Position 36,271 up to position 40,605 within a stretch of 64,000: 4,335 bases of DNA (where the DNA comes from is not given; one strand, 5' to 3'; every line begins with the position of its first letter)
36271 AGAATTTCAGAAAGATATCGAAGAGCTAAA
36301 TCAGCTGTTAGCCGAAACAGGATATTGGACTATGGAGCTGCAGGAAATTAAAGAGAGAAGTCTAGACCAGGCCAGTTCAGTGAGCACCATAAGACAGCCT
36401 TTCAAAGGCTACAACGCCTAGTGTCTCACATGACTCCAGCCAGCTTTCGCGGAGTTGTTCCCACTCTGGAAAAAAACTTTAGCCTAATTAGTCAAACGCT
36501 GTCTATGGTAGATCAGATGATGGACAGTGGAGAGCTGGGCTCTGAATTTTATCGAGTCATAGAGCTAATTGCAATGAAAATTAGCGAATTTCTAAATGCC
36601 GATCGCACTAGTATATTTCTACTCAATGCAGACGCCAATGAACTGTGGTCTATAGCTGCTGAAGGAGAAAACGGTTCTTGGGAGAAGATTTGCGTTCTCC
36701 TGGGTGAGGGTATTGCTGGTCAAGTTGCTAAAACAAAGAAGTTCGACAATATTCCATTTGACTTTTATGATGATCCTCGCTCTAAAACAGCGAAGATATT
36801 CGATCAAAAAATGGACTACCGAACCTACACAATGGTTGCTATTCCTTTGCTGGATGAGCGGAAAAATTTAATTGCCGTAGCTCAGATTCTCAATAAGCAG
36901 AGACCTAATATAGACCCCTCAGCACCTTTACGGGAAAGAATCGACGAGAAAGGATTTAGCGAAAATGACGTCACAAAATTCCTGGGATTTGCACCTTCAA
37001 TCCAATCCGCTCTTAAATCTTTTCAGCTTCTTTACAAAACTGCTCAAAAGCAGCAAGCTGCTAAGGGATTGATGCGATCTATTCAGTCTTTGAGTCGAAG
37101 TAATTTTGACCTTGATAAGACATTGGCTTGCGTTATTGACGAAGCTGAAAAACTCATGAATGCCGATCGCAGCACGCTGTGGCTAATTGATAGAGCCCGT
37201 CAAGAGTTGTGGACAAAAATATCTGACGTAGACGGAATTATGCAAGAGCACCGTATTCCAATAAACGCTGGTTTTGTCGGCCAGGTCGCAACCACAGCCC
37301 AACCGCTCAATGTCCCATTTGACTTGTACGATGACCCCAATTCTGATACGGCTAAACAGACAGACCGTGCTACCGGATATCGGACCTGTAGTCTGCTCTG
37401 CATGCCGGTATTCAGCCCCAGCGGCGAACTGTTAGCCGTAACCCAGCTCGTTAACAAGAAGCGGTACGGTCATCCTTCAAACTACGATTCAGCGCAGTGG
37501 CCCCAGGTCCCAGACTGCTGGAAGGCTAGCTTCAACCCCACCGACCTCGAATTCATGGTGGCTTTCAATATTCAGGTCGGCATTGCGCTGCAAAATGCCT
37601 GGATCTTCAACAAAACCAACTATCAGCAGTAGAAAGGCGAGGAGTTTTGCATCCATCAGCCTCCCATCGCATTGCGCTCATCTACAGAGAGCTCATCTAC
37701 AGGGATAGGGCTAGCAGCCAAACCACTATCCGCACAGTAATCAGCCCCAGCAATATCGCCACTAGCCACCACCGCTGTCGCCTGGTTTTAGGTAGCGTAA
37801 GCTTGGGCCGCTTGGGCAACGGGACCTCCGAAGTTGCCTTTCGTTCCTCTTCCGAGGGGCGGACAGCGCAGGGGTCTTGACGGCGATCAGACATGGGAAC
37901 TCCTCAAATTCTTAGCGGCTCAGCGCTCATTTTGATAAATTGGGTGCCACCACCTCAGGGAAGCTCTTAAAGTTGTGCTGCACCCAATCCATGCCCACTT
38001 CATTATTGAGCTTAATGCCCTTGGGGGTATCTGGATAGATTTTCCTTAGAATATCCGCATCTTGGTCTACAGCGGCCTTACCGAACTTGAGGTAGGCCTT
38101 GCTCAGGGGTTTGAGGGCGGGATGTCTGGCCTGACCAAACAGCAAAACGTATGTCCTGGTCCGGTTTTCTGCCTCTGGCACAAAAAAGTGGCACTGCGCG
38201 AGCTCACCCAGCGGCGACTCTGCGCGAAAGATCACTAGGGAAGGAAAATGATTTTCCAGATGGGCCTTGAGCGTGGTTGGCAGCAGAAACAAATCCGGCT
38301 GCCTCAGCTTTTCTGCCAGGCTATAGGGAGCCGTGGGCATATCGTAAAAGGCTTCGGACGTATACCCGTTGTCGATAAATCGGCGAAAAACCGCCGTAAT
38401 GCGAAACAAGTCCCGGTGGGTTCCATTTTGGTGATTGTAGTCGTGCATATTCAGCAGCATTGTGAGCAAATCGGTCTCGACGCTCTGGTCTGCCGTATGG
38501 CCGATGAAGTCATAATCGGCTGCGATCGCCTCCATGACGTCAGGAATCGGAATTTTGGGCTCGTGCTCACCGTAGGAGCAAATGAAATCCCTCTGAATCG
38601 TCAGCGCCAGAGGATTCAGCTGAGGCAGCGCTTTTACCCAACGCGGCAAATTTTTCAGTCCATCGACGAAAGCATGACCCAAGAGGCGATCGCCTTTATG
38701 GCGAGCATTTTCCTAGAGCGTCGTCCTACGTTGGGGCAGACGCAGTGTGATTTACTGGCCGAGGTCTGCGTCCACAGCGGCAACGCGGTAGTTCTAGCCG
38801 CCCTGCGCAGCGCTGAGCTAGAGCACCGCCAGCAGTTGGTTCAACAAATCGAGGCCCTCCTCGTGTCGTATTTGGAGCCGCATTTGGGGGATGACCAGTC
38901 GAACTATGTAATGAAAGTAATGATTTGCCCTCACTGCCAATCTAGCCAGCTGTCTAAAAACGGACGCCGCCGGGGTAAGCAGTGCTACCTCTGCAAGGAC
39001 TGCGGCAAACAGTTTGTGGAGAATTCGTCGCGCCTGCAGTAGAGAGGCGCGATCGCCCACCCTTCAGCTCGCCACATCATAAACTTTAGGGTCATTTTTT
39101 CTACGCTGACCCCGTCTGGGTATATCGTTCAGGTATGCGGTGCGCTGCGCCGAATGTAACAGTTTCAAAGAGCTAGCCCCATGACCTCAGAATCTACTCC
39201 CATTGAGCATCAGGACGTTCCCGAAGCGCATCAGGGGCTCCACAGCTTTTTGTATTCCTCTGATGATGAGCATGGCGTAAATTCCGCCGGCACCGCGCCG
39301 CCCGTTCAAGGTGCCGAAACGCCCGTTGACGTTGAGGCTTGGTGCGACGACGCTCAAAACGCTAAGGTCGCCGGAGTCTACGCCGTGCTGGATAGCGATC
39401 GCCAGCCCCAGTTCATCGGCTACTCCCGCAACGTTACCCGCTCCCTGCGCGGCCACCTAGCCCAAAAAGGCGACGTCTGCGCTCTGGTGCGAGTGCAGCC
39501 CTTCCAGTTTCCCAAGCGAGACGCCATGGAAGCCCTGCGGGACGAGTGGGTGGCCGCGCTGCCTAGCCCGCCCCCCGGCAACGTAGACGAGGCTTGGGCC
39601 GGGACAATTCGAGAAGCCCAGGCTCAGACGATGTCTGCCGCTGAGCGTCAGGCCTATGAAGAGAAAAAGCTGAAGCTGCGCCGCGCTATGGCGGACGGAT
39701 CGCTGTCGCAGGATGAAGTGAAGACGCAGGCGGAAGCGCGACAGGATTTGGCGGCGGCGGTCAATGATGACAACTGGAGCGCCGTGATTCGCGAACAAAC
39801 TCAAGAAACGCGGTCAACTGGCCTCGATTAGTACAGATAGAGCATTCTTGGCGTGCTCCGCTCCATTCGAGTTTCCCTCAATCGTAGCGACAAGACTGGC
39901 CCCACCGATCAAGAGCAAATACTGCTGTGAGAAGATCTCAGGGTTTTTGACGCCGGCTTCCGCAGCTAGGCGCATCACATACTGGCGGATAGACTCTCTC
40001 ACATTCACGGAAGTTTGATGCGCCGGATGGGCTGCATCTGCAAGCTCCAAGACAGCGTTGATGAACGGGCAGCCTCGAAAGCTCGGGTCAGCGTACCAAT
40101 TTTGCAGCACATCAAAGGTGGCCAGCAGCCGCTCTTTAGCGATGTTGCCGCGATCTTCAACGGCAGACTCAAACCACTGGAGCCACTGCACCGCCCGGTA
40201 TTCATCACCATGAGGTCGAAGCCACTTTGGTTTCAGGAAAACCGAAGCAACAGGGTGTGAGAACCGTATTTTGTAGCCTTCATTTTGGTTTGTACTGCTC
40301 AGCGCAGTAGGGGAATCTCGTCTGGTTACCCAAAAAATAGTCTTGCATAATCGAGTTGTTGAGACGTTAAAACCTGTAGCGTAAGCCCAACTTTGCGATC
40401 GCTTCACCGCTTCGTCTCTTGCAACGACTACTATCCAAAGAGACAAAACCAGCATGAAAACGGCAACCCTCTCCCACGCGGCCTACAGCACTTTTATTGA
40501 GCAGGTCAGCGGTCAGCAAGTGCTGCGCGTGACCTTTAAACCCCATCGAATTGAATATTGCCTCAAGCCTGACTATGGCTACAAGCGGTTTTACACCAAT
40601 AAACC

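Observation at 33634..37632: AT-richer three-gene cassette: HTH + AAA-like NTPase, second AAA-like NTPase, tandem GAF protein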

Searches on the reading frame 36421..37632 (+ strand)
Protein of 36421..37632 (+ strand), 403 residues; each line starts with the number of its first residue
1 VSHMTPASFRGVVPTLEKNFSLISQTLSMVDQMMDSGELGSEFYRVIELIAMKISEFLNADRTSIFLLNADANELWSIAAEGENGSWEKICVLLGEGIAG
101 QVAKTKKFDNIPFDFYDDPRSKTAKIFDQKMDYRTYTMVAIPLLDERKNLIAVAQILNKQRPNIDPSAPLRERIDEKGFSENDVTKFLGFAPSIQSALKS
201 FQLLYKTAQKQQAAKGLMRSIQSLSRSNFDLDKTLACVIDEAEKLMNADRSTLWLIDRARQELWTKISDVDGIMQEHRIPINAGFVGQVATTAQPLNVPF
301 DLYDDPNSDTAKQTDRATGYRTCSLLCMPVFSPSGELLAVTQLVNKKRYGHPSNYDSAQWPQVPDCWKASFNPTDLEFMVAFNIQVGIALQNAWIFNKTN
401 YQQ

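Call 3: search_protein_families(library=pfam, proteins=[window:36421-37632:+], max_evalue=0.01)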
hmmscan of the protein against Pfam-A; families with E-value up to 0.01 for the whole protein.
window:36421-37632:+ (403 aa): 3 families
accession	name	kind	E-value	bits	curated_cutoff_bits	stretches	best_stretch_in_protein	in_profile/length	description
PF01590.32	GAF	-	6.3e-23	82.2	22.4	2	230-390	1-133/133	GAF domain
PF13185.12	GAF_2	-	9.7e-10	39.2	28.6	1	230-350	3-111/136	GAF domain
PF13492.12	GAF_3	-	4.3e-06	27.6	27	1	230-392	1-129/129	GAF domain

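Call 6: search_protein_families(library=ncbifam, proteins=[window:36421-37632:+], max_evalue=0.01)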
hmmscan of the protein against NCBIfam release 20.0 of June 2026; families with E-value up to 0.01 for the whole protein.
window:36421-37632:+ (403 aa): 1 family
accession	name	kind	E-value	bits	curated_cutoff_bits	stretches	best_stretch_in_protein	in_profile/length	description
NF008283.0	PRK11061.1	equivalog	2.7e-05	22.6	583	0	42-156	17-127/748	phosphoenolpyruvate--protein phosphotransferase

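Call 7: search_protein_families(library=padloc, proteins=[window:36421-37632:+], max_evalue=0.1)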
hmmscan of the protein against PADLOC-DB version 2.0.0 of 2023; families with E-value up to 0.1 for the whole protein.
window:36421-37632:+ (403 aa): 0 families

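Call 8: find_encoding_contigs(protein=window:36421-37632:+, flank=10000, max_places=6)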
Protein window:36421-37632:+ (403 aa): no gene with exactly this product is on record in the collection.

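Call 9: find_homologous_proteins(query=window:36421-37632:+)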
Query window:36421-37632:+ (403 aa): 284 proteins with E <= 0.001 among 3029 candidates; the best 120 are listed.
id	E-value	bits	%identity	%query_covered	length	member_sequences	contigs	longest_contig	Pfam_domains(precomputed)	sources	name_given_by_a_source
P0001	7.0e-268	906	100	99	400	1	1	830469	PF13185.13,PF01590.33,PF13492.13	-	-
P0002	1.1e-198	678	48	95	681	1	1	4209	PF13185.13,PF01590.33,PF13492.13,PF22309.3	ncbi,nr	ncbi:MAG: GAF domain-containing protein, partial [Microcoleus sp. SIO2G3]|nr:GAF domain-containing p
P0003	3.0e-175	601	48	95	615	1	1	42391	PF13185.13,PF01590.33,PF13492.13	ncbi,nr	ncbi:MAG: GAF domain-containing protein [Richelia sp. CSU_2_1]|nr:GAF domain-containing protein [Ric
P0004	5.0e-171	587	42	96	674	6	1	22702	PF13185.13,PF01590.33,PF13492.13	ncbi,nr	ncbi:GAF domain-containing protein, partial [Leptolyngbya cf. ectocarpi LEGE 11479]|nr:GAF domain-co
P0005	1.6e-170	585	48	95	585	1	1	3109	PF13185.13,PF01590.33,PF13492.13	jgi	jgi:GAF domain-containing protein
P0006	5.9e-170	584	48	96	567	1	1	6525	PF13185.13,PF01590.33,PF13492.13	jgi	jgi:GAF domain-containing protein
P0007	3.6e-148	512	46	77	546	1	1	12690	PF13185.13,PF01590.33,PF13492.13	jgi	jgi:GAF domain-containing protein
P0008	4.8e-137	475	40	87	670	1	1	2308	PF13185.13,PF01590.33,PF13492.13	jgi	jgi:GAF domain-containing protein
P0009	5.6e-136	472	49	99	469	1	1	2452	PF13185.13,PF01590.33,PF13492.13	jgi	jgi:GAF domain-containing protein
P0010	1.4e-134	467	58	91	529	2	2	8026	PF13426.14,PF13185.13,PF01590.33,PF13492.13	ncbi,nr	ncbi:MAG TPA: hypothetical protein DDZ80_32120 [Cyanobacteria bacterium UBA8803]|nr:hypothetical pro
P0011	7.4e-134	465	53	99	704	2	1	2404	PF13426.14,PF13185.13,PF01590.33,PF08448.17,PF13492.13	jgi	jgi:GAF domain-containing protein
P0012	7.9e-133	461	54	100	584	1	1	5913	PF13426.14,PF13185.13,PF01590.33,PF13492.13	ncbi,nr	ncbi:MAG TPA: adenylate/guanylate cyclase domain-containing protein, partial [Cyanobacteria bacteriu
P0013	8.9e-133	461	48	95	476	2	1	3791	PF13185.13,PF01590.33,PF13492.13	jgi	jgi:GAF domain-containing protein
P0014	9.7e-132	458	48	95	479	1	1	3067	PF13185.13,PF01590.33,PF13492.13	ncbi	ncbi:MAG TPA: GAF domain-containing protein, partial [Coleofasciculaceae cyanobacterium]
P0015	4.3e-130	452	42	87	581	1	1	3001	PF13185.13,PF01590.33,PF13492.13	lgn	-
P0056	9.8e-112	392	48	95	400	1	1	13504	PF13185.13,PF01590.33,PF13492.13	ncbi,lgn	ncbi:MAG: GAF domain-containing protein [Spirulina sp.]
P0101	2.8e-105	371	48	94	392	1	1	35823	PF13185.13,PF01590.33,PF13492.13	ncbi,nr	ncbi:MAG: GAF domain-containing protein [Leptolyngbyaceae cyanobacterium RU_5_1]|nr:GAF domain-conta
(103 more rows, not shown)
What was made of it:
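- The public gene call for this genome lists a 400-aa GAF protein (P0001, call 9).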

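Call 10: find_encoding_contigs(protein=P0001, flank=10000, max_places=4)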
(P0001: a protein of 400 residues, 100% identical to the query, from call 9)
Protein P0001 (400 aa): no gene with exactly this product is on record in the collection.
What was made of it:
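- Tried and rejected: Exact-sequence look-ups of the window's own proteins found nothing on record (calls 8, 10).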

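Call 11: find_encoding_contigs(protein=P0101, flank=10000, max_places=4)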
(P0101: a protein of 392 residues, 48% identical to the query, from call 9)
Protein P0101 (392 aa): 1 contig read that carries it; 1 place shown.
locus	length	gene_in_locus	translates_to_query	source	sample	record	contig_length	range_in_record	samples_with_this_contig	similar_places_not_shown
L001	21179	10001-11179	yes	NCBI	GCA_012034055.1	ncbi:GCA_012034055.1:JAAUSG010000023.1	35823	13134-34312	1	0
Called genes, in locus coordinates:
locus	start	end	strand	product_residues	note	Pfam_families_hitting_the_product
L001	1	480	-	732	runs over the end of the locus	PF02092:tRNA_synt_2f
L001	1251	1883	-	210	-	PF24675:NpmA (weak), PF02390:Methyltransf_4, PF13649:Methyltransf_25 (faint), PF13847:Methyltransf_31 (weak)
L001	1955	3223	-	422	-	PF08495:FIST, PF10442:FIST_C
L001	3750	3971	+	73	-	PF02672:CP12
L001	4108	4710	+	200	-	PF11375:DUF3177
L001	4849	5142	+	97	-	PF24869:DUF7734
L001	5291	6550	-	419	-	PF18319:Zn_ribbon_PriA (weak), PF00271:Helicase_C, PF18074:PriA_C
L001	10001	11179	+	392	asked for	PF13185:GAF_2 (weak), PF01590:GAF, PF13492:GAF_3 (faint), PF01590:GAF, PF13185:GAF_2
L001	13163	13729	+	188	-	PF16734:Pilin_GH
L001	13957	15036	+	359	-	PF01116:F_bP_aldolase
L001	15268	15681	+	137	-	-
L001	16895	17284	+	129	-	PF01124:MAPEG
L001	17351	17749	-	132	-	PF07883:Cupin_2 (weak)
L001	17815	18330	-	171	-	PF07617:DUF1579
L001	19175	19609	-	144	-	PF00903:Glyoxalase (weak), PF22677:Ble-like_N (weak)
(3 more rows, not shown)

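Call 12: find_encoding_contigs(protein=P0056, flank=10000, max_places=4)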
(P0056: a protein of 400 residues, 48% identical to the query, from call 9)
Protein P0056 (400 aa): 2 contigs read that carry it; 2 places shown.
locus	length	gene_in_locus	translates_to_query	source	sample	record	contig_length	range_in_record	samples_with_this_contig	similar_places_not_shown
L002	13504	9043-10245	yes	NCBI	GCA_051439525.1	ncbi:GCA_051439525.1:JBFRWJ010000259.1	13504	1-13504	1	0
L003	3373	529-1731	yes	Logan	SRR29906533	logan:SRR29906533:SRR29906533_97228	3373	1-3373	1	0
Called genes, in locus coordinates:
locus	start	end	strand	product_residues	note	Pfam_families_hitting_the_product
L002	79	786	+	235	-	PF00106:adh_short, PF08659:KR (weak), PF13561:adh_short_C2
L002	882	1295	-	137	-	PF00582:Usp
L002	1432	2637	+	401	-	PF00162:PGK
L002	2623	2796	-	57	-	-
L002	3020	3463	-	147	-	PF24738:DUF7689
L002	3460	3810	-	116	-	-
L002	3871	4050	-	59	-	-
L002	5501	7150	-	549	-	PF02776:TPP_enzyme_N, PF00205:TPP_enzyme_M, PF02775:TPP_enzyme_C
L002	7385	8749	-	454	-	PF00171:Aldedh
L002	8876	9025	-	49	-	-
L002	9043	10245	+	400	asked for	PF01590:GAF, PF13492:GAF_3 (faint), PF01590:GAF, PF13185:GAF_2 (weak)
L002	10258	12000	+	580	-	PF00890:FAD_binding_2 (weak), PF12831:FAD_oxidored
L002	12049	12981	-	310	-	-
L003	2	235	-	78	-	?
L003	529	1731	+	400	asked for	PF01590:GAF, PF13492:GAF_3 (faint), PF01590:GAF, PF13185:GAF_2 (weak)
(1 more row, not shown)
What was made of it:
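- Stand-alone tandem-GAF proteins exist elsewhere (P0056 in L002, call 12).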

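Call 41: search_solved_structures(query=window:36421-37632:+, max_evalue=0.001, show_alignments=2)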
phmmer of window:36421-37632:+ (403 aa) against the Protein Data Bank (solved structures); distinct sequences matched with E-value up to 0.001: 18.
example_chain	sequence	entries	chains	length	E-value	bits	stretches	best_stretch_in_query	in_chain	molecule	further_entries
1ykd_A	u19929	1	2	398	3.4e-121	408.1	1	16-400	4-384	adenylate cyclase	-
1mc0_A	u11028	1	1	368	1.4e-19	73.6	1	207-349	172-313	3',5'-cyclic nucleotide phosphodiesterase 2A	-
3lfv_A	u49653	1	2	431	1.9e-17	66.6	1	238-348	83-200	cGMP-specific 3',5'-cyclic phosphodiesterase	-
3mf0_A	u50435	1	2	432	1.9e-17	66.6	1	238-348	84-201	cGMP-specific 3',5'-cyclic phosphodiesterase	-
3ibj_A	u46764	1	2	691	1e-16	64.2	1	205-349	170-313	cGMP-dependent 3',5'-cyclic phosphodiesterase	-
9lrn_A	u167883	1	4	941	2.5e-16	63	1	205-349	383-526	cGMP-dependent 3',5'-cyclic phosphodiesterase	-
9lss_A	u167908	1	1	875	3.8e-16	62.3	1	239-348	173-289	cGMP-specific 3',5'-cyclic phosphodiesterase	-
3bjc_A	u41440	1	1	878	3.9e-16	62.3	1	239-348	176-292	cGMP-specific 3',5'-cyclic phosphodiesterase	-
3jab_B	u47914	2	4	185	3.6e-15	59.1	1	218-349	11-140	GafB domain of phosphodiesterase 2A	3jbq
4mcw_A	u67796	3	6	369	6.7e-15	58.2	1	49-161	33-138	Metal dependent phosphohydrolase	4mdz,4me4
2zmf_A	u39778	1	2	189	2.6e-14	56.3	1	231-347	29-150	cAMP and cAMP-inhibited cGMP 3',5'-cyclic phosphodiesterase 10A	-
2k31_A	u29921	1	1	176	1.7e-11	47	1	245-348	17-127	Phosphodiesterase 5A, cGMP-specific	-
3dba_A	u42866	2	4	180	1.8e-06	30.5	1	43-161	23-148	Cone cGMP-specific 3',5'-cyclic phosphodiesterase subunit alpha' | GafA domain of cone phosphodiesterase 6C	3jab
3jbq_1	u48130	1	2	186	2e-06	30.4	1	43-161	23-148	GafA domain of cone phosphodiesterase 6C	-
5w10_A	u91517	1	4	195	2e-05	27.1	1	43-158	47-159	cGMP-specific phosphodiesterase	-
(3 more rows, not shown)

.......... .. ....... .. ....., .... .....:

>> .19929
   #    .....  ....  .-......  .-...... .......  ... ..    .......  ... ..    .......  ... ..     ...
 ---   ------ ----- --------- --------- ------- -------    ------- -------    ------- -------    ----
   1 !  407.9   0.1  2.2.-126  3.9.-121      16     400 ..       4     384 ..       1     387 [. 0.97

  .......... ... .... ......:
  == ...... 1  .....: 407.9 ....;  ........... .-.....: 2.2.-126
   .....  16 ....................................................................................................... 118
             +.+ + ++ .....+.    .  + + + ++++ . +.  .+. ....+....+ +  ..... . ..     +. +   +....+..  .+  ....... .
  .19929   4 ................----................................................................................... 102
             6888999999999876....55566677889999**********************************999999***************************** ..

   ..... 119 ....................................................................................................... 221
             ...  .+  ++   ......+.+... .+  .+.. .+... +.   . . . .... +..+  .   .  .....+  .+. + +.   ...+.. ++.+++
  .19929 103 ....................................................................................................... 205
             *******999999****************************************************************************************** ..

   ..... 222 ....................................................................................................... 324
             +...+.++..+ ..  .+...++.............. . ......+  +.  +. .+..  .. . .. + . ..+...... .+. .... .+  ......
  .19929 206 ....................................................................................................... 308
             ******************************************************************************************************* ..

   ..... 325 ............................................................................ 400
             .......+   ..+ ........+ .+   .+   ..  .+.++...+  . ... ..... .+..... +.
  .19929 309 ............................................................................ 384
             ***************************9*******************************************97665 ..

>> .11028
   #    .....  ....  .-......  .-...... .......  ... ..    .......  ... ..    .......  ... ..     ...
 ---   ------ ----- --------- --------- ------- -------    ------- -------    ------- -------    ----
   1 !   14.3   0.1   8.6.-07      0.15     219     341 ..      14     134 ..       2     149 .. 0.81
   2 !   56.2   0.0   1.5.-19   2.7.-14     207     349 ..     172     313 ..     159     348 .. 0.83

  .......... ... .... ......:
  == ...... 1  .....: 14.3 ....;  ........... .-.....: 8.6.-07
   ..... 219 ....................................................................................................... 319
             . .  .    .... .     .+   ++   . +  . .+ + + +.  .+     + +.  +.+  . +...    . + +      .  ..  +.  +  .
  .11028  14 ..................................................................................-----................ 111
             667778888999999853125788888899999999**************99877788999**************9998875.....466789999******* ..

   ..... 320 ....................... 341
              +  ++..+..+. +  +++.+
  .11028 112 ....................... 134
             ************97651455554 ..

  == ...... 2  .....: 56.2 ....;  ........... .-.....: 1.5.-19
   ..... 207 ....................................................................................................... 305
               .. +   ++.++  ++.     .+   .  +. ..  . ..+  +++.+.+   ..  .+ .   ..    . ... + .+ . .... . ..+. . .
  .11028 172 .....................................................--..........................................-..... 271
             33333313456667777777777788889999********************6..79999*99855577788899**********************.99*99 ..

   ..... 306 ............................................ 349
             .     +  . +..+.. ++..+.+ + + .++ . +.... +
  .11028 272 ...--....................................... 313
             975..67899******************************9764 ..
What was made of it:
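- On cNMP-binding tandem GAF (CyaB2/PDE type): 1YKD matches at E=3.4e-121, query residues 16-400 against chain residues 4-384 (call 41).
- Closest known: CyaB1/CyaB2 adenylate cyclase tandem GAF. Same: The GAF pair aligns end to end with cAMP-bound CyaB2 GAF-A/GAF-B (call 41).
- The tandem GAF matches cAMP-bound CyaB2 (1YKD) over its full length at E=3e-121 (call 41). The GAF pair is closest to the housekeeping cAMP sensor of CyaB2 (call 41).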

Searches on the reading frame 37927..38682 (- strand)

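Call 3: search_protein_families(library=pfam, proteins=[window:37927-38682:-], max_evalue=0.01)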
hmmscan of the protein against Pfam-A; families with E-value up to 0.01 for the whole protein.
window:37927-38682:- (251 aa): 1 family
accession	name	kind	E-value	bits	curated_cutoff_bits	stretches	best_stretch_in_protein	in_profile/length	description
PF19112.6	VanA_C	-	1.1e-07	32.7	23.5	1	136-218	74-161/193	Vanillate O-demethylase oxygenase C-terminal domain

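Call 6: search_protein_families(library=ncbifam, proteins=[window:37927-38682:-], max_evalue=0.01)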
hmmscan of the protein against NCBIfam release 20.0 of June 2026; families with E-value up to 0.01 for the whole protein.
window:37927-38682:- (251 aa): 0 families

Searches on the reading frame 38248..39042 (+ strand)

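Call 3: search_protein_families(library=pfam, proteins=[window:38248-39042:+], max_evalue=0.01)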
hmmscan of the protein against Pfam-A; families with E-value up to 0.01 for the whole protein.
window:38248-39042:+ (264 aa): 3 families
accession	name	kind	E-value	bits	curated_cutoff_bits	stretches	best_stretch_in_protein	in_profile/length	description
PF17918.6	TetR_C_15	-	6.5e-15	56.1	26.8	1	123-209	24-108/108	Tetracyclin repressor-like, C-terminal domain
PF23451.1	Zn_ribbon_PaaD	-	0.0056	16.7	27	0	224-256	14-49/53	PaaD zinc beta ribbon domain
PF03811.18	Zn_ribbon_InsA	-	0.006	16.7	26.1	0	227-252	8-34/35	InsA N-terminal domain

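Call 6: search_protein_families(library=ncbifam, proteins=[window:38248-39042:+], max_evalue=0.01)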
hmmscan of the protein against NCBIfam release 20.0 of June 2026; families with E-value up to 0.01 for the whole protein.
window:38248-39042:+ (264 aa): 4 families
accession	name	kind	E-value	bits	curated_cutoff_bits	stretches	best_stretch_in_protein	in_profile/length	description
NF050000.1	IS1_IS1595_Zn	domain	3.7e-13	49.8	28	1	227-258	1-33/34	IS1/IS1595 family N-terminal zinc-binding domain-containing protein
NF048018.1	IS256_N_4Cys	domain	7.7e-13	48.8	27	1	227-256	2-31/31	transposase-like zinc-binding domain-containing protein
NF033558.1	transpos_IS1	equivalog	1.3e-07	31.8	100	1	227-261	1-36/199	IS1 family transposase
NF048019.1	IS256_Zn_var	equivalog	6.3e-06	25.7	150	1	229-262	2-35/304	IS256 family transposase, variant Zn-binding type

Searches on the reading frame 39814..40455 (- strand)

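Call 3: search_protein_families(library=pfam, proteins=[window:39814-40455:-], max_evalue=0.01)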
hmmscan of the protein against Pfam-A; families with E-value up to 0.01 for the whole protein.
window:39814-40455:- (213 aa): 1 family
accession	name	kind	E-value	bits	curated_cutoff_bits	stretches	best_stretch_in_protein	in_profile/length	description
PF16925.10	TetR_C_13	-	8.1e-08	33.1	27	1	107-168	2-64/109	Tetracyclin repressor-like, C-terminal domain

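Call 6: search_protein_families(library=ncbifam, proteins=[window:39814-40455:-], max_evalue=0.01)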
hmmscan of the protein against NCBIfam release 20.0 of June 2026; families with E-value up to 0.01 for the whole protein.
window:39814-40455:- (213 aa): 2 families
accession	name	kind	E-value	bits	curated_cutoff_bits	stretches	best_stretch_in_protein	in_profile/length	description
NF047866.1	TF_DicD_YjdC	equivalog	2.3e-09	37.7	240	1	86-186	55-155/191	division control transcriptional repressor DicD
NF008647.0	PRK11640.1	equivalog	4.3e-09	36.8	267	1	86-186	55-155/191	transcriptional regulator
